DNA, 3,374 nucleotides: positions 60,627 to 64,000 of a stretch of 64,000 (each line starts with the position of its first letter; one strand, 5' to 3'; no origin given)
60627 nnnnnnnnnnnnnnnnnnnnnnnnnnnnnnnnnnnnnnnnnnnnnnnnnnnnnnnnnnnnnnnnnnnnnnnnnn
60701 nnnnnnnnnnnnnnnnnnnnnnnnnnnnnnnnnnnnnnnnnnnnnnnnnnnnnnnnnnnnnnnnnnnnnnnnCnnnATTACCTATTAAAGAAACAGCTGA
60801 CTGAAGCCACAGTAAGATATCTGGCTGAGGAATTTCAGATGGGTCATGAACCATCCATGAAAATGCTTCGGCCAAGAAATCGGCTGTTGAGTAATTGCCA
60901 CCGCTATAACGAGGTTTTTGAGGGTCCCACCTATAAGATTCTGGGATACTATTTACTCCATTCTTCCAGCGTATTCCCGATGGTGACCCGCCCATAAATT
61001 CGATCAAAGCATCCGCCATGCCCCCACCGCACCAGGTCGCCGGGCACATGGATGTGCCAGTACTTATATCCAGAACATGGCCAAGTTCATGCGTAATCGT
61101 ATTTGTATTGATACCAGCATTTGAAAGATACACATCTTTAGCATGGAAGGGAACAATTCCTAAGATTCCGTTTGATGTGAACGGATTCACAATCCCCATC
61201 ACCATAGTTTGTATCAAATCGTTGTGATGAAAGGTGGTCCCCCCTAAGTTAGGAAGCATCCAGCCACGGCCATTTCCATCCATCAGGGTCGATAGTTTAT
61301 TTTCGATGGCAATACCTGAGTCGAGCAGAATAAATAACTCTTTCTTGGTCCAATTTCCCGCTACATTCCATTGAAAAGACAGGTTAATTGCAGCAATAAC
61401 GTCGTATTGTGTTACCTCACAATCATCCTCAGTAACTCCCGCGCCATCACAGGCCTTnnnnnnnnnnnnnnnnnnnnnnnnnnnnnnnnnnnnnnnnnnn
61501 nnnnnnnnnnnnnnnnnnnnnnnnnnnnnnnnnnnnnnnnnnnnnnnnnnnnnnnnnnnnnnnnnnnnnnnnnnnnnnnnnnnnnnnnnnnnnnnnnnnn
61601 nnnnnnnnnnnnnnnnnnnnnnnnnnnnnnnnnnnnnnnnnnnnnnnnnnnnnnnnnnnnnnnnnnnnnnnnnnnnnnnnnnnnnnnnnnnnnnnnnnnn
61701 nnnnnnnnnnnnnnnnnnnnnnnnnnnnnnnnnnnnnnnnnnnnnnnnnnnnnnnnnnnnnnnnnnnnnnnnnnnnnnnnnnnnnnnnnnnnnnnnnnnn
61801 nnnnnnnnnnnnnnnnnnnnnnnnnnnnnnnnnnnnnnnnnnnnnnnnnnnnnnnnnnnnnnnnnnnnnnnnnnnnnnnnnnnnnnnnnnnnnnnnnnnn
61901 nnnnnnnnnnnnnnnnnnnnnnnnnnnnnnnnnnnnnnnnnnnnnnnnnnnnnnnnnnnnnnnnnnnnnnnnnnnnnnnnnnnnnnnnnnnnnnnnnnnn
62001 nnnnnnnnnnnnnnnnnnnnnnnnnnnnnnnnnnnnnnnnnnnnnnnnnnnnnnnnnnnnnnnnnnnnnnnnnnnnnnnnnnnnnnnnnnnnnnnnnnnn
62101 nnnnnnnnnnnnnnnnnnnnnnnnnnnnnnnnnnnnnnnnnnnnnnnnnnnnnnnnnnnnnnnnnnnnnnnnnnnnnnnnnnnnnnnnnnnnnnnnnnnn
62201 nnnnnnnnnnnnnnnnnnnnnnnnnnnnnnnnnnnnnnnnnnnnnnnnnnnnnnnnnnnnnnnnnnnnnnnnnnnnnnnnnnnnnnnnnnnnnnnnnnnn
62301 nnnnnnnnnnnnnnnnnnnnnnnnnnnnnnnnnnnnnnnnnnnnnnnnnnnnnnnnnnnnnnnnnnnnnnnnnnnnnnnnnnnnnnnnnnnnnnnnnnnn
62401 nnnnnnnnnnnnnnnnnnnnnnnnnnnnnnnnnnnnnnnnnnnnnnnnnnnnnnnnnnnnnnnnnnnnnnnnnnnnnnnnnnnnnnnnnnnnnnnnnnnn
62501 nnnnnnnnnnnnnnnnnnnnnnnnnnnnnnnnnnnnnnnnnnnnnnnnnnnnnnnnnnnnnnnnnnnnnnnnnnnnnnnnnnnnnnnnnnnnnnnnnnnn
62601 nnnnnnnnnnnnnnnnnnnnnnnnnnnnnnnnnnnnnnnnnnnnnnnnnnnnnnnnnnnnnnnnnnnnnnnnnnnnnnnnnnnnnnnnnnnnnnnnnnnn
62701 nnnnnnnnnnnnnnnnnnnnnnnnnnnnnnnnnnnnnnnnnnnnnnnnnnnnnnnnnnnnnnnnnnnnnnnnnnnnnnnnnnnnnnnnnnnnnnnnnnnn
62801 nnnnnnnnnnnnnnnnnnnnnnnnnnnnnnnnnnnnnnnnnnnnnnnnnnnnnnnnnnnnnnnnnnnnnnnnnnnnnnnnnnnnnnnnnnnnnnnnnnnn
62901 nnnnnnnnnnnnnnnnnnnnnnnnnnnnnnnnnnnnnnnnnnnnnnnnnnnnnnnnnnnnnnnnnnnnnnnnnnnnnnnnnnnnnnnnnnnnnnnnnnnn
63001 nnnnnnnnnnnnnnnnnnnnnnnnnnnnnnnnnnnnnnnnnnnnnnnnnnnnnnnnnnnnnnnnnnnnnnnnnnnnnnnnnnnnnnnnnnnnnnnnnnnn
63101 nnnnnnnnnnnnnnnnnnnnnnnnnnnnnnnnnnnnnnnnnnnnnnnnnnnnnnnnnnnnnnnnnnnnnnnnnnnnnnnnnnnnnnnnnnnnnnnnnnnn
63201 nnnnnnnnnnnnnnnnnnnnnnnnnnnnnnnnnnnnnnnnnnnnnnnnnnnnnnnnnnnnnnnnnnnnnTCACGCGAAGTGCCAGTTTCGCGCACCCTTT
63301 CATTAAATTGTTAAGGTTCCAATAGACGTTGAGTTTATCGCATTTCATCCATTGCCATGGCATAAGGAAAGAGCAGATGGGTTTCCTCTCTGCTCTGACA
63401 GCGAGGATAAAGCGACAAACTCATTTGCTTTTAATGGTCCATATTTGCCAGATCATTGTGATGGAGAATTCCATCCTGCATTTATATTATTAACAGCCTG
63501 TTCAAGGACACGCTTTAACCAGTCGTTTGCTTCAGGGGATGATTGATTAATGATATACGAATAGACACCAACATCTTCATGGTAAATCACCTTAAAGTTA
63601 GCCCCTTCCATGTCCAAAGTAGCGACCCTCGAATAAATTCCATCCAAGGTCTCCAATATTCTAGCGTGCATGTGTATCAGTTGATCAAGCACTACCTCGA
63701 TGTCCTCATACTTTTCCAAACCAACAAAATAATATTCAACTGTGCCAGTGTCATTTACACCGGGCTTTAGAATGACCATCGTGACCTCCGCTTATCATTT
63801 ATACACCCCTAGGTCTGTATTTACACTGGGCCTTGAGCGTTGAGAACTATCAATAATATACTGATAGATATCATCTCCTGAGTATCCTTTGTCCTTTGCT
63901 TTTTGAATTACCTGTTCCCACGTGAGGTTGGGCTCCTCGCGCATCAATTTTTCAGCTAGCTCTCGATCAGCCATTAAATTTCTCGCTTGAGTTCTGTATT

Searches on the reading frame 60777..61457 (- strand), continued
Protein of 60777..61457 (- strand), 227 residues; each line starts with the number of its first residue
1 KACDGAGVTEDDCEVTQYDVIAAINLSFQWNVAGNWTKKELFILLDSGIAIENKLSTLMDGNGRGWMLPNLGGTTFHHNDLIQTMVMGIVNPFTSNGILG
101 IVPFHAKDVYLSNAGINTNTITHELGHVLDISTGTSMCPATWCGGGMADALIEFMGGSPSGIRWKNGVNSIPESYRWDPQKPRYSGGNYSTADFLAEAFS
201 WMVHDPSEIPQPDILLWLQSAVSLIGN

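Call 76: fold_search(model_id=the predicted structure, library=pdb)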
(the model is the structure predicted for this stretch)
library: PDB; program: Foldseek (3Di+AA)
matches with E <= 10: 58; with E <= 0.001: 0
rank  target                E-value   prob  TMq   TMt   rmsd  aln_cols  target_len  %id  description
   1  1j7n_B                1.7e-03  1.00  0.50  0.18   7.2       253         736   14  Anthrax Toxin Lethal factor (released 2001-11-07)
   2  5d1s                  3.6e-03  1.00  0.50  0.26   6.5       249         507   15  Anthrax toxin lethal factor with hydroxamic acid inhibitor (released 2015-11-11)
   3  1pwq_A                9.9e-03  0.99  0.49  0.18   7.2       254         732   15  Crystal structure of Anthrax Lethal Factor complexed with Thioacetyl-Tyr-Pro-Met-Amide, a metal-chelating peptidyl sma (released 2004-01-13)
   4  1pwu_A                1.3e-02  0.84  0.33  0.14  11.1       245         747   10  Crystal Structure of Anthrax Lethal Factor complexed with (3-(N-hydroxycarboxamido)-2-isobutylpropanoyl-Trp-methylamid (released 2004-02-03)
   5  6zxj_I                4.0e-02  0.92  0.46  0.18   6.8       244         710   15  Fully-loaded anthrax lethal toxin in its heptameric pre-pore state, in which the third lethal factor is masked out (PA (released 2020-09-02)
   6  1jky_A                8.6e-02  0.89  0.50  0.18   6.7       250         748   16  Crystal Structure of the Anthrax Lethal Factor (LF): Wild-type LF Complexed with the N-terminal Sequence of MAPKK2 (released 2001-11-07)
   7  7zoc                  3.3e-01  0.23  0.32  0.22  13.8       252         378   10  Crystal structure of the peptidase domain of collagenase H from Clostridium histolyticum in complex with N-aryl-2-alkylm (released 2023-05-10)
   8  4ar8_A                3.4e-01  0.18  0.30  0.19  15.8       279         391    8  Crystal structure of the peptidase domain of collagenase T from Clostridium tetani complexed with the peptidic inhibit (released 2013-06-05)
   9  4ar1                  4.1e-01  0.30  0.37  0.25  10.3       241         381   11  Crystal Structure of the Peptidase Domain of Collagenase H from Clostridium histolyticum at 2.01 Angstrom resolution. (released 2013-06-05)
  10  3a2c_H                4.1e-01  0.04  0.12  0.11  13.6       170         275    8  Crystal structure of a pyrazolopyrimidine inhibitor complex bound to MAPKAP Kinase-2 (MK2) (released 2010-05-12)
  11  4ar8_B                4.8e-01  0.12  0.26  0.17  14.9       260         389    8  Crystal structure of the peptidase domain of collagenase T from Clostridium tetani complexed with the peptidic inhibit (released 2013-06-05)
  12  4arf_A                5.1e-01  0.25  0.36  0.25  10.9       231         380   12  CRYSTAL STRUCTURE OF THE PEPTIDASE DOMAIN OF COLLAGENASE H FROM CLOSTRIDIUM HISTOLYTICUM IN COMPLEX WITH THE PEPTIDIC  (released 2013-06-05)
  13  2y6i_A                5.7e-01  0.12  0.26  0.12  16.0       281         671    7  Crystal Structure of Collagenase G from Clostridium histolyticum in complex with Isoamylphosphonyl-Gly-Pro-Ala at 3.25 (released 2011-09-28)
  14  4ar9_A                5.7e-01  0.10  0.25  0.17  14.8       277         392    9  Crystal structure of the peptidase domain of collagenase T from Clostridium tetani at 1.69 angstrom resolution. (released 2013-06-05)
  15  2y50                  7.9e-01  0.14  0.31  0.13  13.6       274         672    9  Crystal Structure of Collagenase G from Clostridium histolyticum at 2. 80 Angstrom Resolution (released 2011-09-28)
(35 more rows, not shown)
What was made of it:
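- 60774..61457 (-): Tip of (ii): a 227-aa anthrax-lethal-factor-like zinc metallopeptidase toxin domain (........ ... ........). The top six Foldseek PDB hits are all lethal factor (E 1.7e-3, probability 1.00, TM 0.50) (call 76).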

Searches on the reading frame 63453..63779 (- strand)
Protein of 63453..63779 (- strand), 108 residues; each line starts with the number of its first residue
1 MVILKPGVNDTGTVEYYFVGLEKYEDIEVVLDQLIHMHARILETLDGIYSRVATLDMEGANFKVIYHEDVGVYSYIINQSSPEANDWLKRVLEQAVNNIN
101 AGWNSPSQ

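Call 4: search_protein_families(library=pfam, proteins=[window:63453-63779:-], max_evalue=0.01)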
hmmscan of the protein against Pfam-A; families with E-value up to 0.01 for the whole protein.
window:63453-63779:- (108 aa): 0 families

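Call 6: find_encoding_contigs(protein=window:63453-63779:-, flank=10000, max_places=6)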
Protein window:63453-63779:- (108 aa): 3 contigs read that carry it; 2 places shown.
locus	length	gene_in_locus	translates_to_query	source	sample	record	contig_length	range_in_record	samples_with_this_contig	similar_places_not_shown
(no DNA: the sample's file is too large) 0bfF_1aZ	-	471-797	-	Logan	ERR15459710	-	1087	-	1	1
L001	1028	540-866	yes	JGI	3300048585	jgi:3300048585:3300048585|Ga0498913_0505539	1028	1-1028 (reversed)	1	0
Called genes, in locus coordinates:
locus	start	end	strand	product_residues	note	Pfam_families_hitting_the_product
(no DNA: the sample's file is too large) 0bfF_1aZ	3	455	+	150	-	?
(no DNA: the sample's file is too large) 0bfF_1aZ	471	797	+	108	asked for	-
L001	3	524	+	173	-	?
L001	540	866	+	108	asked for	-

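Call 12: search_protein_families(library=ncbifam, proteins=[window:63453-63779:-, L001:3-521:+], max_evalue=0.01)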
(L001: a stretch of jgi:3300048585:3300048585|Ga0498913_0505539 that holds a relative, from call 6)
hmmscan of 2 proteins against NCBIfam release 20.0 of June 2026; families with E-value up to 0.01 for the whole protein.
window:63453-63779:- (108 aa): 0 families

L001:3-521:+ (173 aa): 0 families
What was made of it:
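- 63453..63779 (-): 108-aa partner (candidate immunity protein) of tip 0. No signal peptide. No Pfam or NCBIfam hit (calls 4, 12).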

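Call 18: find_related_loci(query=L001:3-521:+, collection=metagenome_contigs, flank=10000)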
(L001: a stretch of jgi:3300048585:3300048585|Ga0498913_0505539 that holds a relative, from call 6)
Query L001:3-521:+ (173 aa) in metagenome_contigs; peptide patterns used: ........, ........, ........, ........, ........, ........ (x = any residue, [..] = any of these).
395 stretches matched a pattern; 40 encode a relative of the query (tblastn E <= 1e-3); 40 distinct loci.
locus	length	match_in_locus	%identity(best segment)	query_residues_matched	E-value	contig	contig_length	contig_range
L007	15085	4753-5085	71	61-171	3e-49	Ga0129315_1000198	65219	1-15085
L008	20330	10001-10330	70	62-171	1e-48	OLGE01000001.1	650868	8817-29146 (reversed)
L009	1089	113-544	60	29-166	1e-49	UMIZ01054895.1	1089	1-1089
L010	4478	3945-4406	54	25-171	2e-45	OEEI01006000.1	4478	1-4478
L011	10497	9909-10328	56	32-171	8e-45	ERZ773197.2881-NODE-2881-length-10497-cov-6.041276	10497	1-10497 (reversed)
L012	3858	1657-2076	54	32-171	1e-43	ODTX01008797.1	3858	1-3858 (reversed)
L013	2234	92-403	70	70-173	6e-44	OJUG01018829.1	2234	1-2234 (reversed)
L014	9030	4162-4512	56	46-171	4e-43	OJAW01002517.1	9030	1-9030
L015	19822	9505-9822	64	66-171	2e-42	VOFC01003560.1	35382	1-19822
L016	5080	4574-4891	64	66-171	1e-42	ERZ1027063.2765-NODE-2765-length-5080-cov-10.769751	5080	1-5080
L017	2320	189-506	64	66-171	3e-42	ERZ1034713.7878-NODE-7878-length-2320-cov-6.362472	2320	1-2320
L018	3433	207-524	64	66-171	2e-42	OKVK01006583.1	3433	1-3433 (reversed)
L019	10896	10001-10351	58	55-171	6e-42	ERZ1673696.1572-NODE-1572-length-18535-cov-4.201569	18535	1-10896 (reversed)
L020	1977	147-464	64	66-171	1e-41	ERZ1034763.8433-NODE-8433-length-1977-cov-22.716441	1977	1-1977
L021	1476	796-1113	62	66-171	2e-41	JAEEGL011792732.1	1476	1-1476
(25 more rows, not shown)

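Call 19: search_protein_families(library=pfam, proteins=[L001:3-521:+, window:63453-63779:-], max_evalue=1)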
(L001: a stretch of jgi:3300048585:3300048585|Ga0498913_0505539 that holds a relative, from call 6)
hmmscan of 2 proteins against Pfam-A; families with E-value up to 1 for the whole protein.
L001:3-521:+ (173 aa): 2 families
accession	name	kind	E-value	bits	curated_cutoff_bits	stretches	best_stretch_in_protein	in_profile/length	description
PF14795.11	Leucyl-specific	-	0.046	14.3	25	1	69-105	8-45/56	Leucine-tRNA synthetase-specific domain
PF21981.2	RecX_HTH3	-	0.064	13.9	26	1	118-153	8-47/48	RecX, third three-helix domain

window:63453-63779:- (108 aa): 0 families

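Call 66: search_protein_families(library=padloc, proteins=[window:63453-63779:-], max_evalue=0.01)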
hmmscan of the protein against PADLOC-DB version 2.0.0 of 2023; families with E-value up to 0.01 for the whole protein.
window:63453-63779:- (108 aa): 0 families

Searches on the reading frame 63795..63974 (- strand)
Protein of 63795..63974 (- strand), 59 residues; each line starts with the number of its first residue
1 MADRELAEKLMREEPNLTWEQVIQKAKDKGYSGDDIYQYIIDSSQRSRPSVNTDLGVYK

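Call 4: search_protein_families(library=pfam, proteins=[window:63795-63974:-], max_evalue=0.01)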
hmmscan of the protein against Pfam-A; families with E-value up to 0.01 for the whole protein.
window:63795-63974:- (59 aa): 1 family
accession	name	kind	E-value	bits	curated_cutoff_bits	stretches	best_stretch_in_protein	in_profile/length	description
PF21981.2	RecX_HTH3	-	0.0025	18.4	26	0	4-40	8-48/48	RecX, third three-helix domain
